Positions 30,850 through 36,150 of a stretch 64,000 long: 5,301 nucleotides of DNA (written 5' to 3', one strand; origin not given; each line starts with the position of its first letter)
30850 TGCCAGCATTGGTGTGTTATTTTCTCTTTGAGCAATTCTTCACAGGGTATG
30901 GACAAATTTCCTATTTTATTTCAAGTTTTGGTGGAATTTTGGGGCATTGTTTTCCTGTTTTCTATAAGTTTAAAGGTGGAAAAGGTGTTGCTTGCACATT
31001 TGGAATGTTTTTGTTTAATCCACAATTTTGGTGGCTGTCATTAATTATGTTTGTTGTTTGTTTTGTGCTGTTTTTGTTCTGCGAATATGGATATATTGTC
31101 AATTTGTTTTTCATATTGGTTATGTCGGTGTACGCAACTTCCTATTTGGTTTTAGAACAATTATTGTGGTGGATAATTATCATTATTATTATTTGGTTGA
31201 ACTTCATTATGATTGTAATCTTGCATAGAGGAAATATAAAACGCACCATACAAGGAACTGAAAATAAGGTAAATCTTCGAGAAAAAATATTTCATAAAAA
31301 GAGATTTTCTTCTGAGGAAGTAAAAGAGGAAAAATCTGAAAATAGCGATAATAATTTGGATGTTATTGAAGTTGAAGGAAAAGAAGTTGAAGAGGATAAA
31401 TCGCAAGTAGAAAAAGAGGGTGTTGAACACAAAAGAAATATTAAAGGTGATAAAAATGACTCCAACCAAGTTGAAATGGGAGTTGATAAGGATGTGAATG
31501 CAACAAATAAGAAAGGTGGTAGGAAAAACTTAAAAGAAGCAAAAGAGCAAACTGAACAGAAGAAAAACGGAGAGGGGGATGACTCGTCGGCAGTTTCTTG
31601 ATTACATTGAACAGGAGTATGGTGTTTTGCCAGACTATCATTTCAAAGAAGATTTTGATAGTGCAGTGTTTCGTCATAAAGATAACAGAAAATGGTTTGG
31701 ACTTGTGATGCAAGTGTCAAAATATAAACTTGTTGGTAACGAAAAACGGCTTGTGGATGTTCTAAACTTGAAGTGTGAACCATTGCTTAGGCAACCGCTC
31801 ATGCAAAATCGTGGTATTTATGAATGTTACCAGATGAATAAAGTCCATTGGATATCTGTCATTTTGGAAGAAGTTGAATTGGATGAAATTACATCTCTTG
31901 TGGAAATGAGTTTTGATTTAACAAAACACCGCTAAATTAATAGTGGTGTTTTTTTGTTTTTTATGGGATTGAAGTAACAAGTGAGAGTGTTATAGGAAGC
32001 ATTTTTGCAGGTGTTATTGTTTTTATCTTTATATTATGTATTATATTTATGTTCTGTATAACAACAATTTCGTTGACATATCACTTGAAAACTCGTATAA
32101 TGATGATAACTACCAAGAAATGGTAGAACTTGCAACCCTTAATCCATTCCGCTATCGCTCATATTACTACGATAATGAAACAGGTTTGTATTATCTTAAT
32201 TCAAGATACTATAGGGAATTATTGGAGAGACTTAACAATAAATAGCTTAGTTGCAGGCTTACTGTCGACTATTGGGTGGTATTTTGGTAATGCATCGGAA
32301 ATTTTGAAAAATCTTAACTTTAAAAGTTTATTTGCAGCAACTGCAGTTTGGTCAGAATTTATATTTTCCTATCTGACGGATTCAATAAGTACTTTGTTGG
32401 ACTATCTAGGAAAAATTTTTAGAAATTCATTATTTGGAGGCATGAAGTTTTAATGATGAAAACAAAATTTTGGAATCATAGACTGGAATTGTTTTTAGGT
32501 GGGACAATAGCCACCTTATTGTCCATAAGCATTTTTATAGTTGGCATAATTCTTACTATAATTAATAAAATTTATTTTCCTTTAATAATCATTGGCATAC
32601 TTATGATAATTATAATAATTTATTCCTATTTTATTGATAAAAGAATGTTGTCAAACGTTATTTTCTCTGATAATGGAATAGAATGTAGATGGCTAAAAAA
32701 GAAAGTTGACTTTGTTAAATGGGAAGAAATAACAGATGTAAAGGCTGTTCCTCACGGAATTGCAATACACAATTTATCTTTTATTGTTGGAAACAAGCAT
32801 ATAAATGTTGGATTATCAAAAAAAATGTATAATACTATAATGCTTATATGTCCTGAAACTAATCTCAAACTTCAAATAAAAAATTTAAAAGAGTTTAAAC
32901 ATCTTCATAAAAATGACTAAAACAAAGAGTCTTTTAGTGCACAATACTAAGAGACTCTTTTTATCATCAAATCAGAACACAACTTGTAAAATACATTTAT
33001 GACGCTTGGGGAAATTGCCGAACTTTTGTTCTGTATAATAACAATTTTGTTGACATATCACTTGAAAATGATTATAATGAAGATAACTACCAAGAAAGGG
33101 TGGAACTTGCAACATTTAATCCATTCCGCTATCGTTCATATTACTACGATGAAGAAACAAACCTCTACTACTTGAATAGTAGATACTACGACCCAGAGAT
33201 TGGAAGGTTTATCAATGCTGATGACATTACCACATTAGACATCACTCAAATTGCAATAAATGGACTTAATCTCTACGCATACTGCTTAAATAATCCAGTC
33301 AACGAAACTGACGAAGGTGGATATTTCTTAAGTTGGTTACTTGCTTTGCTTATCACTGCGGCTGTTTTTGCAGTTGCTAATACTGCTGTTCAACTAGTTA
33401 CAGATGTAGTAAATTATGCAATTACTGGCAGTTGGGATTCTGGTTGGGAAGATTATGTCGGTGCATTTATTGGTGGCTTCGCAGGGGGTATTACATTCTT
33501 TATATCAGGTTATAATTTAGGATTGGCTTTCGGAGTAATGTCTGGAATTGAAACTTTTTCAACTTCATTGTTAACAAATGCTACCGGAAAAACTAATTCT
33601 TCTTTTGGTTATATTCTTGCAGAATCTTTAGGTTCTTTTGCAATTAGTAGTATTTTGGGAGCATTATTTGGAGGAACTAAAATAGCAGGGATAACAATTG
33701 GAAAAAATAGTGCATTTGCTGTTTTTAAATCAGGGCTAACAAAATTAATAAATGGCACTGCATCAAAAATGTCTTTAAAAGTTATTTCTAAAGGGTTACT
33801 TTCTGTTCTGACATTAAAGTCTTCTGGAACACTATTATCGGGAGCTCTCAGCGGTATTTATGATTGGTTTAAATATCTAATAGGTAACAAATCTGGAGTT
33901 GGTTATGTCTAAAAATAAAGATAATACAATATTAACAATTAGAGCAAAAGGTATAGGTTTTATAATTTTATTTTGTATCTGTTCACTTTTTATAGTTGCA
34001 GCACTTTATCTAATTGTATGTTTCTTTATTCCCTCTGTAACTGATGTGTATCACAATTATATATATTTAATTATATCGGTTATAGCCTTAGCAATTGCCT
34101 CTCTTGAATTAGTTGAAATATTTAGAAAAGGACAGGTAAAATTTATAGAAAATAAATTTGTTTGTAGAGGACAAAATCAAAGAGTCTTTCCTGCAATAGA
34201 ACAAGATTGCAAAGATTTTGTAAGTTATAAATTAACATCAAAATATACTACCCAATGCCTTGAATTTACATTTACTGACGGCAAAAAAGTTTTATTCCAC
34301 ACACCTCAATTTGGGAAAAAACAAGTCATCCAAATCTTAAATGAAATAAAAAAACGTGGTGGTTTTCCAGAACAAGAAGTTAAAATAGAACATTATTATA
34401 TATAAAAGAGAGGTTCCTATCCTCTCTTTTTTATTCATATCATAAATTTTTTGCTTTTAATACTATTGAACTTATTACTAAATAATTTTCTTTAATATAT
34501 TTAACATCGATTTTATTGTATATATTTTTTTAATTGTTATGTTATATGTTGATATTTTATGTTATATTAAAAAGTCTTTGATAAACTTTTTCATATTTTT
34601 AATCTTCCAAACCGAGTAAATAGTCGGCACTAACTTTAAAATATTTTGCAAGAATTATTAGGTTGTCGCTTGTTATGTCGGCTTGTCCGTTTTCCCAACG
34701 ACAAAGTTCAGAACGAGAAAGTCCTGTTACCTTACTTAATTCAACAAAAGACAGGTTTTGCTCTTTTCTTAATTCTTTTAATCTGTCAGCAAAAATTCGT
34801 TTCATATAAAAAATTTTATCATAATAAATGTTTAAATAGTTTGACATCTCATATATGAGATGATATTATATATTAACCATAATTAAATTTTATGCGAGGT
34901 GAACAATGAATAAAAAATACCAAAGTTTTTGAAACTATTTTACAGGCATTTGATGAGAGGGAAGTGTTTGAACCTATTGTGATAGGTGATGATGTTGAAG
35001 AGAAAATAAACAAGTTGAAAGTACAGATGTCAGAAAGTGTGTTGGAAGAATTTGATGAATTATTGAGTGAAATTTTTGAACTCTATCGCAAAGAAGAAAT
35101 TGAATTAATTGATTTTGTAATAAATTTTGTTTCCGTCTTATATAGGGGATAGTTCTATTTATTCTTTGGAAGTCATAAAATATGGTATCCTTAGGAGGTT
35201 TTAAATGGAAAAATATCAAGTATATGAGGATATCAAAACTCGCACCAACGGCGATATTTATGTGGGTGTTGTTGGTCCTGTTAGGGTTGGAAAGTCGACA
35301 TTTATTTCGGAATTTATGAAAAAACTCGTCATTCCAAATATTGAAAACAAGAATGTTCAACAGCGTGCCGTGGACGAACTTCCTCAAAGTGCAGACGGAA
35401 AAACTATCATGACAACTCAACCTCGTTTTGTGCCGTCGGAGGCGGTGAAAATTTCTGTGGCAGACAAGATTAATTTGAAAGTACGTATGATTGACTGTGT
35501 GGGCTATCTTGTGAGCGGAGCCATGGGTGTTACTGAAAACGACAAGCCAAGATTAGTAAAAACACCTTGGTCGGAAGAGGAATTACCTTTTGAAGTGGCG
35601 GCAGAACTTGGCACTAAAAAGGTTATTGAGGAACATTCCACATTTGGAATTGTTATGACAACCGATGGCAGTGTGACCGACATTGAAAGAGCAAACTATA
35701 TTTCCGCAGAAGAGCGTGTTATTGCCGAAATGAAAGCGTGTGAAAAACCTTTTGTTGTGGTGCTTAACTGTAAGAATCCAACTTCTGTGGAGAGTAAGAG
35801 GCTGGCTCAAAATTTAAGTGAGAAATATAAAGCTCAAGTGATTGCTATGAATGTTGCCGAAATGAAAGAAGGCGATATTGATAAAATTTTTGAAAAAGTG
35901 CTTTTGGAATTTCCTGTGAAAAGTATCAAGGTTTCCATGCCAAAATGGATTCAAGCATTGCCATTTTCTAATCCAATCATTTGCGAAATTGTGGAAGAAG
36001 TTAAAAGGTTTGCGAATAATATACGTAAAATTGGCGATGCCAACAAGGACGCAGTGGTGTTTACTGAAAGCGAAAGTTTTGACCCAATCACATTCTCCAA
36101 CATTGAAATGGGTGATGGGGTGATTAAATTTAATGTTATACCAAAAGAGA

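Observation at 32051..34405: Array of two orphan Rhs/YD C-terminal toxin-immunity cassettes with no parent rhs gene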

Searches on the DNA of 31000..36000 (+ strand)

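Call 69: search_rna_families(source=window, start=31000, end=36000, threshold=evalue, max_evalue=1)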
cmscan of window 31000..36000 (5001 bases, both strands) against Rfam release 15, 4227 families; matches with E-value up to 1: 2.
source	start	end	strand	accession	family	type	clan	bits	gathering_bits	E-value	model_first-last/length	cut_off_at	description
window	34379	34434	-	RF02948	cow-rumen-4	Gene; sRNA;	-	25.1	48.5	0.66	1-64/64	no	cow-rumen-4 RNA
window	31794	31957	+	RF00022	GcvB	Gene;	-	20.3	42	0.27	1-204/204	no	GcvB RNA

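Call 70: search_dna_similar(query=window:31940-35150:+, collection=plasmids, mode=distant, max_rows=10)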
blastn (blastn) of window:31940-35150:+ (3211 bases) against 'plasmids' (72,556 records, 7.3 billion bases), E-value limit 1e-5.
No match.

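Call 71: search_dna_similar(query=window:31940-35150:+, collection=phages, mode=distant, max_rows=10)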
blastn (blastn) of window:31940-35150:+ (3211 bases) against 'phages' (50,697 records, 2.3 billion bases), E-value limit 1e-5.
No match.
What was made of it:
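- Tried and rejected: There was no similarity to plasmids or phages (calls 70, 71) and no Rfam family above threshold (call 69).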

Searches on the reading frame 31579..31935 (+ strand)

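Call 8: search_protein_families(library=pfam, proteins=[window:31579-31935:+], max_evalue=0.1)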
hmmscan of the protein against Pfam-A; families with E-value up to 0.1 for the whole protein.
window:31579-31935:+ (118 aa): 1 family
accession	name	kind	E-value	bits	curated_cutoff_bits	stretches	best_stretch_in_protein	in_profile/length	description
PF04237.18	YjbR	-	4e-17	63.1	30.1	1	14-114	4-88/88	YjbR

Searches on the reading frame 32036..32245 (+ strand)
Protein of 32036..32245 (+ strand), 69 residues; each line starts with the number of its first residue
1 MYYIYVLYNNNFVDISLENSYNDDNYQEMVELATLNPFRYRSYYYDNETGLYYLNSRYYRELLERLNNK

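Call 9: search_protein_families(library=ncbifam, proteins=[window:32036-32245:+], max_evalue=1)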
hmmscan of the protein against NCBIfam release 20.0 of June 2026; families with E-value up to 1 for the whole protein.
window:32036-32245:+ (69 aa): 2 families
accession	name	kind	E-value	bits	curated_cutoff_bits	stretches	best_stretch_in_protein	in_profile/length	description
TIGR03696.1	Rhs_assc_core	domain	8.1e-06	26.3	32.5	1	34-65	13-44/76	RHS repeat-associated core domain-containing protein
NF041261.1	RHS_core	equivalog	0.21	9.3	2000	1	34-65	1199-1230/1261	RHS element core protein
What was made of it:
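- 32047..32212 (+): Cassette 1: remnant of the rhs core tip (repeat copy 1), cut after SRYY. TIGR03696 positions 13-44 only, 26.3 bits (call 9).
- Checked: Cassette 1 matches only positions 13-44 (26.3 bits), because it is cut after SRYY at 32212 (call 9).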

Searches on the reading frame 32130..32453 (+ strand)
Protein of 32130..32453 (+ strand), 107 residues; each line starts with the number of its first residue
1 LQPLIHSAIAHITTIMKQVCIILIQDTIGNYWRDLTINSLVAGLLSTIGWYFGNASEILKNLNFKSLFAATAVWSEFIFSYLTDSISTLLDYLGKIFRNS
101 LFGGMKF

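Call 8: search_protein_families(library=pfam, proteins=[window:32130-32453:+], max_evalue=0.1)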
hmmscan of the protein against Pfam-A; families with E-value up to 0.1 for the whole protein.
window:32130-32453:+ (107 aa): 0 families

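Call 9: search_protein_families(library=ncbifam, proteins=[window:32130-32453:+], max_evalue=1)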
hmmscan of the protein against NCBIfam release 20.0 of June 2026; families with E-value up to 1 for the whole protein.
window:32130-32453:+ (107 aa): 0 families

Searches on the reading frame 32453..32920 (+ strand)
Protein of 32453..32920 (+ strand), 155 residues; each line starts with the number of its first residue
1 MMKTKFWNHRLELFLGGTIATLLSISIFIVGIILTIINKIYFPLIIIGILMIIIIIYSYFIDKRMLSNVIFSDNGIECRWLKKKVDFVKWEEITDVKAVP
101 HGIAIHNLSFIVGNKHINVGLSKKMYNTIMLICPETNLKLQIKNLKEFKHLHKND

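Call 8: search_protein_families(library=pfam, proteins=[window:32453-32920:+], max_evalue=0.1)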
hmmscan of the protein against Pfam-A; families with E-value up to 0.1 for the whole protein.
window:32453-32920:+ (155 aa): 0 families
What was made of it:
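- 32453..32920 (+): Immunity gene 1 (155 aa, hydrophobic N-terminal membrane segment, read as two TM helices). Its ATG overlaps the stop of the toxin tail (TAATG). No Pfam hit (call 8).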

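Call 9: search_protein_families(library=ncbifam, proteins=[window:32453-32920:+], max_evalue=1)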
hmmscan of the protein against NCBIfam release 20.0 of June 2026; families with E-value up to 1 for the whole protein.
window:32453-32920:+ (155 aa): 1 family
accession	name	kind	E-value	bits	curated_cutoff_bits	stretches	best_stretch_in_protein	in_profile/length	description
NF041635.1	STM3941_fam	subfamily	0.024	14.6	40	1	21-99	8-93/157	STM3941 family protein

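Call 14: find_encoding_contigs(protein=window:32453-32920:+, flank=10000, max_places=6)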
Protein window:32453-32920:+ (155 aa): no gene with exactly this product is on record in the collection.

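Call 15: list_cluster_members(proteins=[P0001, window:32453-32917:+, window:33899-34402:+, window:35205-36680:+])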
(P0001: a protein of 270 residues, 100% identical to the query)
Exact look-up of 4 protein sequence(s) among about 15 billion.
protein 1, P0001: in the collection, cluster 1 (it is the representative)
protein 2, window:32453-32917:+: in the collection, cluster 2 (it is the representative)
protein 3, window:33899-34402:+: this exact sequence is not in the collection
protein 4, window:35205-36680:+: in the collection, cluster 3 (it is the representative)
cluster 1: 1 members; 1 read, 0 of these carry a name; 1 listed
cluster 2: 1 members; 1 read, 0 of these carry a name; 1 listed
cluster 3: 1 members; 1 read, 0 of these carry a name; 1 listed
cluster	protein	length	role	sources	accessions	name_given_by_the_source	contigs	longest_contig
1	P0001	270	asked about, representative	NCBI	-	-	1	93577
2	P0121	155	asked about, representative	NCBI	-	-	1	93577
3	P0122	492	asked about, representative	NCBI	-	-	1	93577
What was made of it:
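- Tried and rejected: Cluster look-up says only NCBI, contig 93,577 bp (call 15).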

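Call 41: find_homologous_proteins(query=window:32453-32917:+, max_evalue=0.001)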
Query window:32453-32917:+ (155 aa): 3 proteins with E <= 0.001 among 56 candidates.
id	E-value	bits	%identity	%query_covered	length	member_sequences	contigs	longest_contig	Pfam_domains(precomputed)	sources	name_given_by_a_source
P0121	2.0e-94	332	100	100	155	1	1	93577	-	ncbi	-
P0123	4.0e-58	214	59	99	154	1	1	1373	-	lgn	-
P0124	6.8e-57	210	62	91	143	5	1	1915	-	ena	-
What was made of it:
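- Tried and rejected: imm1 has only two close homologues other than itself in the word-based search (call 41).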

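Call 76: search_protein_families(library=padloc, proteins=[window:32453-32917:+], max_evalue=0.001)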
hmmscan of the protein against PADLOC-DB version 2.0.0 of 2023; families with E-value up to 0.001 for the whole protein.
window:32453-32917:+ (155 aa): 0 families
